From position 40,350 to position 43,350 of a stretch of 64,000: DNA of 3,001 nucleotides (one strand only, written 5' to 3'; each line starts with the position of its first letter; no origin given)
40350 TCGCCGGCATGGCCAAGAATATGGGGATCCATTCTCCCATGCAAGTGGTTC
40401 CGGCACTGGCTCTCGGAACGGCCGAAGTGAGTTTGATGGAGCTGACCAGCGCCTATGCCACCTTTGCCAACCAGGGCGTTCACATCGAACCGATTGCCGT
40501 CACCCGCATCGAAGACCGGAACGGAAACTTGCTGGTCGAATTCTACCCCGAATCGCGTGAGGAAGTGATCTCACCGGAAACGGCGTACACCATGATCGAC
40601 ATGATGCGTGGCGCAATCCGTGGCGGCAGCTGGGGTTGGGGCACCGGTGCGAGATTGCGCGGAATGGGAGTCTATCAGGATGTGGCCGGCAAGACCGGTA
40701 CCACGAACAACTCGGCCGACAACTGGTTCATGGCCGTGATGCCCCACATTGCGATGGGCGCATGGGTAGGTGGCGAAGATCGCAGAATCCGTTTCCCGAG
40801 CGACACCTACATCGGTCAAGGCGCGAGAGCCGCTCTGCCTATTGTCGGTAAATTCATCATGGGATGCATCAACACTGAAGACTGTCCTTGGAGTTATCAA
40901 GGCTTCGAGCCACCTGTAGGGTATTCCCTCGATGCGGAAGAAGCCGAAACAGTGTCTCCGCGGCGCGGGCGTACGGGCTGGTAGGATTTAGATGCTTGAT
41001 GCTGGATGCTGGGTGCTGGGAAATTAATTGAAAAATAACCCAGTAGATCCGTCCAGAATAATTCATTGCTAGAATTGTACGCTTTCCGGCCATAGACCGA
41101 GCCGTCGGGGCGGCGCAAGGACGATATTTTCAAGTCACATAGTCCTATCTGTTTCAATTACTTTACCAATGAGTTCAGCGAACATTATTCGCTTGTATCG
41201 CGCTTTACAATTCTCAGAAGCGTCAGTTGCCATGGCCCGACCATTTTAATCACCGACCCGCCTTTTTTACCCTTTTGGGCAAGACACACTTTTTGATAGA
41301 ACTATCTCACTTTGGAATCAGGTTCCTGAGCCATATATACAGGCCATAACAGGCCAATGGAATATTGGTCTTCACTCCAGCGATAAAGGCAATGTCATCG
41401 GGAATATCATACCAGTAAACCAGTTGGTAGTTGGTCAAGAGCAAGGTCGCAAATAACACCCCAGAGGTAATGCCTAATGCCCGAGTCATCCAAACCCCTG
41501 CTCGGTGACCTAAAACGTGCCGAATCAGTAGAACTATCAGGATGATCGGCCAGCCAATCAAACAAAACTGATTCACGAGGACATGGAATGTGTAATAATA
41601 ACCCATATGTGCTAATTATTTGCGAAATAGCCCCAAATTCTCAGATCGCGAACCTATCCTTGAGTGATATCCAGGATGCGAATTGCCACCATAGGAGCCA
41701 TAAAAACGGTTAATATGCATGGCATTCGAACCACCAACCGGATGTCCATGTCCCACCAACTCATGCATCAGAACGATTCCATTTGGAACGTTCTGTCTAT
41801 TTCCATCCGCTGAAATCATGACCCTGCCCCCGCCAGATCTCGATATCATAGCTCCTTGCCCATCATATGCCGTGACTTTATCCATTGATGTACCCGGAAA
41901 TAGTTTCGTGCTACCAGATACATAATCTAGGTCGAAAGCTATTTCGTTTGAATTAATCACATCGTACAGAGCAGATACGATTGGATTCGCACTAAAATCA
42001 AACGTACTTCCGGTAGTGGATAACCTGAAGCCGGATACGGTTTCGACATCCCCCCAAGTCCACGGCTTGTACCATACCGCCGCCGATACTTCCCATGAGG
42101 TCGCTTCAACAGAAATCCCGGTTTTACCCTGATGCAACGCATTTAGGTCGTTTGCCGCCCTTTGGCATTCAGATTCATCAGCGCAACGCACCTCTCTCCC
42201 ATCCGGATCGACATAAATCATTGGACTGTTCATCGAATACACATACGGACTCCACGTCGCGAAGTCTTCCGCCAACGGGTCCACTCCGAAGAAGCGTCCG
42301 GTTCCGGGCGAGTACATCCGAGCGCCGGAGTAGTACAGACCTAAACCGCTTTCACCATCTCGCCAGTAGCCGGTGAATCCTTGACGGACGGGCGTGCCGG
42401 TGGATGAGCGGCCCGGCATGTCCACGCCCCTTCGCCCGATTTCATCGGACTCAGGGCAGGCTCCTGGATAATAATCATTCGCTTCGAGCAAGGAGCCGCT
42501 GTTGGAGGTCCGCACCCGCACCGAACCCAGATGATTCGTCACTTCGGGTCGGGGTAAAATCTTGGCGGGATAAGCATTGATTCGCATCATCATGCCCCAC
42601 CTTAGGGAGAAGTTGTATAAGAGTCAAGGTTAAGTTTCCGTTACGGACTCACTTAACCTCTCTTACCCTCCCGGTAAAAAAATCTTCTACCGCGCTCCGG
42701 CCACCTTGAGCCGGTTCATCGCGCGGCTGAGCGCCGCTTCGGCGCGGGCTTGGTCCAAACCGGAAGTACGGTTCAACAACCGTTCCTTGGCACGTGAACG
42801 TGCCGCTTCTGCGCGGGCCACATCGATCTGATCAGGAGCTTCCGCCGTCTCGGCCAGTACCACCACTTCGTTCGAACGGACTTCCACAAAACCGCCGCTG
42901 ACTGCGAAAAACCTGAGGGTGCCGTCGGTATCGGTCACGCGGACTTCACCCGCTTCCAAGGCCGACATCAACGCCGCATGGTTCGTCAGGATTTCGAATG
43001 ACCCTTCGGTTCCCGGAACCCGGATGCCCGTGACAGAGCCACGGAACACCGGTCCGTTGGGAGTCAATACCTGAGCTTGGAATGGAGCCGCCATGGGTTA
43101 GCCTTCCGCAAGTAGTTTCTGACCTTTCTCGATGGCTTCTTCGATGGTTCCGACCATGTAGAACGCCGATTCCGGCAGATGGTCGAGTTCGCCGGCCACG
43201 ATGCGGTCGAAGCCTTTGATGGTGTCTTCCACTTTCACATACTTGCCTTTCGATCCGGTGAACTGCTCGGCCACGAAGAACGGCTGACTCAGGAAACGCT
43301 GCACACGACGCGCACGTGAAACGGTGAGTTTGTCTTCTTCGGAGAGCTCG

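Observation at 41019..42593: AT-rich islet with an orphan RHS-tip toxin cassette inserted between mrcA and the atpDC operon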

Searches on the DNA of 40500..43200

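Call 67: search_rna_families(source=window, start=40500, end=43200, threshold=evalue, max_evalue=1)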
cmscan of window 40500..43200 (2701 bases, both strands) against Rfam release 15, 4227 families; matches with E-value up to 1: 0.
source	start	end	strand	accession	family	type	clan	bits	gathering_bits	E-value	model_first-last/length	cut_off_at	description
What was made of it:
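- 41121..41306 (-): 186-nt AT-rich spacer (41% G+C) of unknown origin. No Rfam match (call 67).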

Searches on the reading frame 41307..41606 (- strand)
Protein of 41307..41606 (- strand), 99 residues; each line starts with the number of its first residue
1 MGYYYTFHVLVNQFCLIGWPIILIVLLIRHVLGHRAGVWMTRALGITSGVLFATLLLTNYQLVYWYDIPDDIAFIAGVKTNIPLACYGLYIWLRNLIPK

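Call 3: search_protein_families(library=pfam, proteins=[window:41307-41606:-], max_evalue=1)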
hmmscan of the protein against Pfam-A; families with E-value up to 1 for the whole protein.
window:41307-41606:- (99 aa): 1 family
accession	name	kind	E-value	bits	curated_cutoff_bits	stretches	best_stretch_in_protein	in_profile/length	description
PF09472.15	MtrF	-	0.34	10.8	22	1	35-57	34-56/62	Tetrahydromethanopterin S-methyltransferase, F subunit (MtrF)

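Call 4: search_protein_families(library=ncbifam, proteins=[window:41307-41606:-], max_evalue=1)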
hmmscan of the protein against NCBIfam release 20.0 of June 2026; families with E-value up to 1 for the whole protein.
window:41307-41606:- (99 aa): 2 families
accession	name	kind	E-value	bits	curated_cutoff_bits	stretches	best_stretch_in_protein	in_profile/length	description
NF009776.0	PRK13275.1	equivalog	0.1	11.9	64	1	36-66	38-68/70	tetrahydromethanopterin S-methyltransferase subunit F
TIGR02507.1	MtrF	equivalog_domain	0.14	11.9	25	1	35-57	34-56/65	tetrahydromethanopterin S-methyltransferase subunit F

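Call 22: find_homologous_proteins(query=window:41307-41606:-, max_evalue=0.01)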
Query window:41307-41606:- (99 aa): 2 proteins with E <= 0.01 among 2 candidates.
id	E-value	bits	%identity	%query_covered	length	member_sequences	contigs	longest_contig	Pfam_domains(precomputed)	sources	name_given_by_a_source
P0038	3.5e-54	200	88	100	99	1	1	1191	-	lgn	-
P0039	4.7e-32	128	100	61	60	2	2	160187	-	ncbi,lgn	-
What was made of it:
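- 41307..41606 (-): 99-aa hydrophobic membrane protein, the putative immunity protein. Only two relatives among 5.8 billion proteins (call 22).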

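Call 25: find_encoding_contigs(protein=P0038, flank=10000, max_places=5)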
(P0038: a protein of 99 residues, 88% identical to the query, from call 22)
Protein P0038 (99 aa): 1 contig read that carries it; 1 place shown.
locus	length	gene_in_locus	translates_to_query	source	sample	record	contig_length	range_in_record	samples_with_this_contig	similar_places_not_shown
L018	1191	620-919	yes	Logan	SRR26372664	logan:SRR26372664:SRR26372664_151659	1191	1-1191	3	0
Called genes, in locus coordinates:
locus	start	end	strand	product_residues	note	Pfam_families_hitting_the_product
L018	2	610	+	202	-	?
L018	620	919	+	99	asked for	-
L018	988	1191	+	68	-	?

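Call 26: find_encoding_contigs(protein=P0039, flank=10000, max_places=5)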
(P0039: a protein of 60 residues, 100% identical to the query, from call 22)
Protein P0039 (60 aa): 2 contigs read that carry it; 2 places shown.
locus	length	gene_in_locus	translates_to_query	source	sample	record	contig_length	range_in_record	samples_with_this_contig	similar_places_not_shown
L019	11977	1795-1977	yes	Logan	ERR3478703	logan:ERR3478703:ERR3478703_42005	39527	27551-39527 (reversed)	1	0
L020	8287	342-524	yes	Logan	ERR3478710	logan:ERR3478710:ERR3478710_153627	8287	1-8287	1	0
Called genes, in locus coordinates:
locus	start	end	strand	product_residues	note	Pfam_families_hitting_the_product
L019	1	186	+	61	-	?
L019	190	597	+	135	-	PF02823:ATP-synt_DE_N, PF00401:ATP-synt_DE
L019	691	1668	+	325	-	-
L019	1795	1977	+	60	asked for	-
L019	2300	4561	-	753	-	PF00912:Transgly, PF00905:Transpeptidase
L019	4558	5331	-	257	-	PF12850:Metallophos_2 (faint)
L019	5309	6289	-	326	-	PF00348:polyprenyl_synt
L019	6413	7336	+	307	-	PF00365:PFK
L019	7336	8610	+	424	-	PF00342:PGI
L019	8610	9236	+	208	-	PF01712:dNK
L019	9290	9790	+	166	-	PF02620:YceD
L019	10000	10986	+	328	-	PF02504:FA_synthesis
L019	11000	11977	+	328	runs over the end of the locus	PF00108:Thiolase_N (weak), PF08545:ACP_syn_III, PF08541:ACP_syn_III_C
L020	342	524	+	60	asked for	-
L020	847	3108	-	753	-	PF00912:Transgly, PF00905:Transpeptidase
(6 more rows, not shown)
